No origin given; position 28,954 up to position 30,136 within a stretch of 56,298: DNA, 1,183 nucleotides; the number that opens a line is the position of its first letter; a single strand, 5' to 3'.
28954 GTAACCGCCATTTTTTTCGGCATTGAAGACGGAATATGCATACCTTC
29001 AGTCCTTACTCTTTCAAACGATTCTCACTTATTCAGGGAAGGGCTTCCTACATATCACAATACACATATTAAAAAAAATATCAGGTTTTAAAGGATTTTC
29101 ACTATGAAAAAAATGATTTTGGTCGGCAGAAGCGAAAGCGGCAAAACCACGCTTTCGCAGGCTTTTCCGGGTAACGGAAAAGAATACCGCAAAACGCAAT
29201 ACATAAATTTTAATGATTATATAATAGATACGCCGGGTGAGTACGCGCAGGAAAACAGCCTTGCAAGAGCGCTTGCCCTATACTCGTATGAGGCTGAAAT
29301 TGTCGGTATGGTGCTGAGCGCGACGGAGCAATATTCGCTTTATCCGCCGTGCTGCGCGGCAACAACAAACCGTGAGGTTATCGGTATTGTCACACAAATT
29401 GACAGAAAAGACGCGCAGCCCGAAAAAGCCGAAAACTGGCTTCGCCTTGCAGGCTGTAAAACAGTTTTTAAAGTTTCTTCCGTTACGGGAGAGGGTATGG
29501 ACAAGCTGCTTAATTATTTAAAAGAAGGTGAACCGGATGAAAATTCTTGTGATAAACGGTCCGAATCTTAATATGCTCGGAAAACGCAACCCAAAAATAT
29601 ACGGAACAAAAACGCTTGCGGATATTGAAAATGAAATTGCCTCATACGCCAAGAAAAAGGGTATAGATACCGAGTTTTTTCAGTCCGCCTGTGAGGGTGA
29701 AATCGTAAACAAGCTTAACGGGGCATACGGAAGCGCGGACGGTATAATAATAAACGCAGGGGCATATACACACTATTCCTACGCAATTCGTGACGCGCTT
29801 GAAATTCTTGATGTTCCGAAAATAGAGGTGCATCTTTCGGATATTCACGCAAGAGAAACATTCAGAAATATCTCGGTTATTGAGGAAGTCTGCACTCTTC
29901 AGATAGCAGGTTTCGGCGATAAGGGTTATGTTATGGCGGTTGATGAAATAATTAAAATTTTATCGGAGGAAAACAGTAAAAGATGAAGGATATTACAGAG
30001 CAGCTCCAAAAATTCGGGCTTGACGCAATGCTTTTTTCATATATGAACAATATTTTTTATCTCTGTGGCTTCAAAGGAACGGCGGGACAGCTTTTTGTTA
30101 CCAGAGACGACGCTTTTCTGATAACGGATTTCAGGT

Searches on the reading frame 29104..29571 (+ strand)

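Call 15: search_protein_families(library=pfam, proteins=[window:29104-29571:+], max_evalue=0.001)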
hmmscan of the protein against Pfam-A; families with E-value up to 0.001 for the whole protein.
window:29104-29571:+ (155 aa): 1 family
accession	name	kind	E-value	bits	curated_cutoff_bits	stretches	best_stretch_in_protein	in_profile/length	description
PF10662.15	PduV-EutP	-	1.9e-47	161.1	21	1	1-141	1-143/143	Ethanolamine utilisation - propanediol utilisation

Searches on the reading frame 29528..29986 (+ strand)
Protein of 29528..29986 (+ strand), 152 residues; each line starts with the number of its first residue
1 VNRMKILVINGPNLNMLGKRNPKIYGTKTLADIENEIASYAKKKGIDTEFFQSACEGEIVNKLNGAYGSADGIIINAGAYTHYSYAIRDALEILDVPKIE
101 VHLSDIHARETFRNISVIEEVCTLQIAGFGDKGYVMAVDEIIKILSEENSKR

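Call 15: search_protein_families(library=pfam, proteins=[window:29528-29986:+], max_evalue=0.001)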
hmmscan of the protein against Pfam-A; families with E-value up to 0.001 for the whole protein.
window:29528-29986:+ (152 aa): 1 family
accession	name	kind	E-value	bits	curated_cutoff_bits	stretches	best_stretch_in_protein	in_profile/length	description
PF01220.24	DHquinase_II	-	2.2e-57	193.1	23.3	1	5-141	1-137/138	Dehydroquinase class II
